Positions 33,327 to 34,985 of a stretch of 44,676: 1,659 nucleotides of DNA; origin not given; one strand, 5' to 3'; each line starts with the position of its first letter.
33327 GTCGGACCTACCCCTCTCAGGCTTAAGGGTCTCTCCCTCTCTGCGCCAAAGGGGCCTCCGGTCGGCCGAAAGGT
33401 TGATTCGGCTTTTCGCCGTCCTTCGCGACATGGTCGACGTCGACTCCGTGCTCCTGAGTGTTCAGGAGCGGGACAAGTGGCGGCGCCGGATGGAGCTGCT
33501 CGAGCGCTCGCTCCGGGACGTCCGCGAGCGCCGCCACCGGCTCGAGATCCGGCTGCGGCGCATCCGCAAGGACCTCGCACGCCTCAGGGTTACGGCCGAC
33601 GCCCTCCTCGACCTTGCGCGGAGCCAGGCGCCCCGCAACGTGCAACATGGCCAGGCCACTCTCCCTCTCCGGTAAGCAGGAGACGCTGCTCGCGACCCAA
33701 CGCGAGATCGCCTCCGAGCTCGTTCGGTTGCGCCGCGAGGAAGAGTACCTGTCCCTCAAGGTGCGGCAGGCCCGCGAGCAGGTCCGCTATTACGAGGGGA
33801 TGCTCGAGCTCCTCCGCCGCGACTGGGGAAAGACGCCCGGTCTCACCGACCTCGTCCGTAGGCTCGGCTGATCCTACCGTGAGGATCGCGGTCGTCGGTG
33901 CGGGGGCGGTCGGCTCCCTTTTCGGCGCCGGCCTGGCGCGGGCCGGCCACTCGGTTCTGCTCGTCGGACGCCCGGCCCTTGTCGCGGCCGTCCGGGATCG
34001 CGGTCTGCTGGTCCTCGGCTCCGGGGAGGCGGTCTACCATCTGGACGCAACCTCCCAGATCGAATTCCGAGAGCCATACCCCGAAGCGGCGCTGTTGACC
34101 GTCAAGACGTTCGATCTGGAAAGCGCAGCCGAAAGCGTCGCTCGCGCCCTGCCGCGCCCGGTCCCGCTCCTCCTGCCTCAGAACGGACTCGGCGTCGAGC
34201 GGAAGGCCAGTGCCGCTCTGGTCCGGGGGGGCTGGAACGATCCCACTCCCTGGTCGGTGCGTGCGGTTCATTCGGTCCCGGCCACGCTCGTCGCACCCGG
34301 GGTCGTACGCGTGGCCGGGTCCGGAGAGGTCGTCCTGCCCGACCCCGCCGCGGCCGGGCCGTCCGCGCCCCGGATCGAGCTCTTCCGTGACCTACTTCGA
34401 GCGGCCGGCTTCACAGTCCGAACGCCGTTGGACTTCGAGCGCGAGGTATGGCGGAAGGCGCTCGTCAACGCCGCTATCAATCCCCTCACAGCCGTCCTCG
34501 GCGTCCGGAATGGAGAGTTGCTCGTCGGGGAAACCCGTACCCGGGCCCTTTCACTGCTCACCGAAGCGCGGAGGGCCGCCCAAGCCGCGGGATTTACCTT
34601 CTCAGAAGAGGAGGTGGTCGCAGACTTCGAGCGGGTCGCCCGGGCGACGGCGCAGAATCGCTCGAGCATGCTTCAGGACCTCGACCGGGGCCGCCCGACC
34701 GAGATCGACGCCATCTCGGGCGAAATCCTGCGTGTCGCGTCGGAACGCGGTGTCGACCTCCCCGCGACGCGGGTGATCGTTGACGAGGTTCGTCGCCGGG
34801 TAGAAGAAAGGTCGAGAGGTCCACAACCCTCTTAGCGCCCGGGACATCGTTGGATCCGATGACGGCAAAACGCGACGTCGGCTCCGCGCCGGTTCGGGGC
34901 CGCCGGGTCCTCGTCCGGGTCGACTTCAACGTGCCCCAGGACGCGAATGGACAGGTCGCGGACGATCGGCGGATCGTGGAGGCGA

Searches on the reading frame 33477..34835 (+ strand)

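Call 13: search_protein_families(library=pfam, proteins=[window:33477-34835:+], max_evalue=0.001)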
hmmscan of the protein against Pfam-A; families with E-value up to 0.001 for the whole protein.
window:33477-34835:+ (452 aa): 2 families
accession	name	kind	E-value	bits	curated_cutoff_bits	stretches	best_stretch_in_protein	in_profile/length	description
PF08546.17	ApbA_C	-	7e-34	117.3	22.7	1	319-440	1-123/125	Ketopantoate reductase PanE/ApbA C terminal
PF02558.23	ApbA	-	9e-25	87.5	22.2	1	137-289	1-147/150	Ketopantoate reductase PanE/ApbA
